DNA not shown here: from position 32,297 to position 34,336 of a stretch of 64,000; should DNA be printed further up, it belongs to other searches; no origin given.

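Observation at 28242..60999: Orphan FAAL-primed trans-AT PKS/NRPS assembly line (about 33 kb, one promoter, tightly coupled genes)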

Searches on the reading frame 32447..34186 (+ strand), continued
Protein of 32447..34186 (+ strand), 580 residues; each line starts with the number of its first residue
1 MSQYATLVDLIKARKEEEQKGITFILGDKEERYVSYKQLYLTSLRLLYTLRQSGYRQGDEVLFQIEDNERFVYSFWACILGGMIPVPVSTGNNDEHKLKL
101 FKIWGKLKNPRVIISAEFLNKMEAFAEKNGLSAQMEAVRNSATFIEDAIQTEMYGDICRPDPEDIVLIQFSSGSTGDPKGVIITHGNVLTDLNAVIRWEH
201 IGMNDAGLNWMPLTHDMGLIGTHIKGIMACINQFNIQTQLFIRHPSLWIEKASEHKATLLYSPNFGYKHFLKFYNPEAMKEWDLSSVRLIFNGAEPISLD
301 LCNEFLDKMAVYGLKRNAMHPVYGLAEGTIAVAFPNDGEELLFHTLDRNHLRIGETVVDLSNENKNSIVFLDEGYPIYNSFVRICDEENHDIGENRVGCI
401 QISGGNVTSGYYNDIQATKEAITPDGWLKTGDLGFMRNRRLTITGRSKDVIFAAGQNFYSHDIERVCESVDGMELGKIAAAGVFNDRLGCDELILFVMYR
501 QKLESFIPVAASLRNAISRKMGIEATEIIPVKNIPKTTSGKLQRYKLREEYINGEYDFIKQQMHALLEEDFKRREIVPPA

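Call 94: search_solved_structures(query=window:32447-34186:+, max_evalue=1e-55, show_alignments=4)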
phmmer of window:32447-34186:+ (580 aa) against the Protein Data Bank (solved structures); distinct sequences matched with E-value up to 1e-55: 8.
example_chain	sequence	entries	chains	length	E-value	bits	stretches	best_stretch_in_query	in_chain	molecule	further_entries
4r0m_B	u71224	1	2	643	2.4e-87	297.1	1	4-578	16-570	McyG protein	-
6ulw_A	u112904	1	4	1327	4.6e-87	296.1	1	6-570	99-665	Amino acid adenylation domain-containing protein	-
6ulx_A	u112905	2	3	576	4.1e-85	289.7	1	6-554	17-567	Amino acid adenylation domain-containing protein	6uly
3pbk_A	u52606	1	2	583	8.6e-62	212.7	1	52-552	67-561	Fatty Acyl-Adenylate Ligase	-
3kxw_A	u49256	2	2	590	2e-58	201.5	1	4-553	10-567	Saframycin Mx1 synthetase B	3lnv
7r7g_A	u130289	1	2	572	2.5e-58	201.2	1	2-556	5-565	Polyketide synthase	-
7r7f_A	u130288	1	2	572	1.2e-57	199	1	2-556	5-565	Polyketide synthase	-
7r7e_A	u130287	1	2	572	1.7e-57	198.5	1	2-556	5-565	Polyketide synthase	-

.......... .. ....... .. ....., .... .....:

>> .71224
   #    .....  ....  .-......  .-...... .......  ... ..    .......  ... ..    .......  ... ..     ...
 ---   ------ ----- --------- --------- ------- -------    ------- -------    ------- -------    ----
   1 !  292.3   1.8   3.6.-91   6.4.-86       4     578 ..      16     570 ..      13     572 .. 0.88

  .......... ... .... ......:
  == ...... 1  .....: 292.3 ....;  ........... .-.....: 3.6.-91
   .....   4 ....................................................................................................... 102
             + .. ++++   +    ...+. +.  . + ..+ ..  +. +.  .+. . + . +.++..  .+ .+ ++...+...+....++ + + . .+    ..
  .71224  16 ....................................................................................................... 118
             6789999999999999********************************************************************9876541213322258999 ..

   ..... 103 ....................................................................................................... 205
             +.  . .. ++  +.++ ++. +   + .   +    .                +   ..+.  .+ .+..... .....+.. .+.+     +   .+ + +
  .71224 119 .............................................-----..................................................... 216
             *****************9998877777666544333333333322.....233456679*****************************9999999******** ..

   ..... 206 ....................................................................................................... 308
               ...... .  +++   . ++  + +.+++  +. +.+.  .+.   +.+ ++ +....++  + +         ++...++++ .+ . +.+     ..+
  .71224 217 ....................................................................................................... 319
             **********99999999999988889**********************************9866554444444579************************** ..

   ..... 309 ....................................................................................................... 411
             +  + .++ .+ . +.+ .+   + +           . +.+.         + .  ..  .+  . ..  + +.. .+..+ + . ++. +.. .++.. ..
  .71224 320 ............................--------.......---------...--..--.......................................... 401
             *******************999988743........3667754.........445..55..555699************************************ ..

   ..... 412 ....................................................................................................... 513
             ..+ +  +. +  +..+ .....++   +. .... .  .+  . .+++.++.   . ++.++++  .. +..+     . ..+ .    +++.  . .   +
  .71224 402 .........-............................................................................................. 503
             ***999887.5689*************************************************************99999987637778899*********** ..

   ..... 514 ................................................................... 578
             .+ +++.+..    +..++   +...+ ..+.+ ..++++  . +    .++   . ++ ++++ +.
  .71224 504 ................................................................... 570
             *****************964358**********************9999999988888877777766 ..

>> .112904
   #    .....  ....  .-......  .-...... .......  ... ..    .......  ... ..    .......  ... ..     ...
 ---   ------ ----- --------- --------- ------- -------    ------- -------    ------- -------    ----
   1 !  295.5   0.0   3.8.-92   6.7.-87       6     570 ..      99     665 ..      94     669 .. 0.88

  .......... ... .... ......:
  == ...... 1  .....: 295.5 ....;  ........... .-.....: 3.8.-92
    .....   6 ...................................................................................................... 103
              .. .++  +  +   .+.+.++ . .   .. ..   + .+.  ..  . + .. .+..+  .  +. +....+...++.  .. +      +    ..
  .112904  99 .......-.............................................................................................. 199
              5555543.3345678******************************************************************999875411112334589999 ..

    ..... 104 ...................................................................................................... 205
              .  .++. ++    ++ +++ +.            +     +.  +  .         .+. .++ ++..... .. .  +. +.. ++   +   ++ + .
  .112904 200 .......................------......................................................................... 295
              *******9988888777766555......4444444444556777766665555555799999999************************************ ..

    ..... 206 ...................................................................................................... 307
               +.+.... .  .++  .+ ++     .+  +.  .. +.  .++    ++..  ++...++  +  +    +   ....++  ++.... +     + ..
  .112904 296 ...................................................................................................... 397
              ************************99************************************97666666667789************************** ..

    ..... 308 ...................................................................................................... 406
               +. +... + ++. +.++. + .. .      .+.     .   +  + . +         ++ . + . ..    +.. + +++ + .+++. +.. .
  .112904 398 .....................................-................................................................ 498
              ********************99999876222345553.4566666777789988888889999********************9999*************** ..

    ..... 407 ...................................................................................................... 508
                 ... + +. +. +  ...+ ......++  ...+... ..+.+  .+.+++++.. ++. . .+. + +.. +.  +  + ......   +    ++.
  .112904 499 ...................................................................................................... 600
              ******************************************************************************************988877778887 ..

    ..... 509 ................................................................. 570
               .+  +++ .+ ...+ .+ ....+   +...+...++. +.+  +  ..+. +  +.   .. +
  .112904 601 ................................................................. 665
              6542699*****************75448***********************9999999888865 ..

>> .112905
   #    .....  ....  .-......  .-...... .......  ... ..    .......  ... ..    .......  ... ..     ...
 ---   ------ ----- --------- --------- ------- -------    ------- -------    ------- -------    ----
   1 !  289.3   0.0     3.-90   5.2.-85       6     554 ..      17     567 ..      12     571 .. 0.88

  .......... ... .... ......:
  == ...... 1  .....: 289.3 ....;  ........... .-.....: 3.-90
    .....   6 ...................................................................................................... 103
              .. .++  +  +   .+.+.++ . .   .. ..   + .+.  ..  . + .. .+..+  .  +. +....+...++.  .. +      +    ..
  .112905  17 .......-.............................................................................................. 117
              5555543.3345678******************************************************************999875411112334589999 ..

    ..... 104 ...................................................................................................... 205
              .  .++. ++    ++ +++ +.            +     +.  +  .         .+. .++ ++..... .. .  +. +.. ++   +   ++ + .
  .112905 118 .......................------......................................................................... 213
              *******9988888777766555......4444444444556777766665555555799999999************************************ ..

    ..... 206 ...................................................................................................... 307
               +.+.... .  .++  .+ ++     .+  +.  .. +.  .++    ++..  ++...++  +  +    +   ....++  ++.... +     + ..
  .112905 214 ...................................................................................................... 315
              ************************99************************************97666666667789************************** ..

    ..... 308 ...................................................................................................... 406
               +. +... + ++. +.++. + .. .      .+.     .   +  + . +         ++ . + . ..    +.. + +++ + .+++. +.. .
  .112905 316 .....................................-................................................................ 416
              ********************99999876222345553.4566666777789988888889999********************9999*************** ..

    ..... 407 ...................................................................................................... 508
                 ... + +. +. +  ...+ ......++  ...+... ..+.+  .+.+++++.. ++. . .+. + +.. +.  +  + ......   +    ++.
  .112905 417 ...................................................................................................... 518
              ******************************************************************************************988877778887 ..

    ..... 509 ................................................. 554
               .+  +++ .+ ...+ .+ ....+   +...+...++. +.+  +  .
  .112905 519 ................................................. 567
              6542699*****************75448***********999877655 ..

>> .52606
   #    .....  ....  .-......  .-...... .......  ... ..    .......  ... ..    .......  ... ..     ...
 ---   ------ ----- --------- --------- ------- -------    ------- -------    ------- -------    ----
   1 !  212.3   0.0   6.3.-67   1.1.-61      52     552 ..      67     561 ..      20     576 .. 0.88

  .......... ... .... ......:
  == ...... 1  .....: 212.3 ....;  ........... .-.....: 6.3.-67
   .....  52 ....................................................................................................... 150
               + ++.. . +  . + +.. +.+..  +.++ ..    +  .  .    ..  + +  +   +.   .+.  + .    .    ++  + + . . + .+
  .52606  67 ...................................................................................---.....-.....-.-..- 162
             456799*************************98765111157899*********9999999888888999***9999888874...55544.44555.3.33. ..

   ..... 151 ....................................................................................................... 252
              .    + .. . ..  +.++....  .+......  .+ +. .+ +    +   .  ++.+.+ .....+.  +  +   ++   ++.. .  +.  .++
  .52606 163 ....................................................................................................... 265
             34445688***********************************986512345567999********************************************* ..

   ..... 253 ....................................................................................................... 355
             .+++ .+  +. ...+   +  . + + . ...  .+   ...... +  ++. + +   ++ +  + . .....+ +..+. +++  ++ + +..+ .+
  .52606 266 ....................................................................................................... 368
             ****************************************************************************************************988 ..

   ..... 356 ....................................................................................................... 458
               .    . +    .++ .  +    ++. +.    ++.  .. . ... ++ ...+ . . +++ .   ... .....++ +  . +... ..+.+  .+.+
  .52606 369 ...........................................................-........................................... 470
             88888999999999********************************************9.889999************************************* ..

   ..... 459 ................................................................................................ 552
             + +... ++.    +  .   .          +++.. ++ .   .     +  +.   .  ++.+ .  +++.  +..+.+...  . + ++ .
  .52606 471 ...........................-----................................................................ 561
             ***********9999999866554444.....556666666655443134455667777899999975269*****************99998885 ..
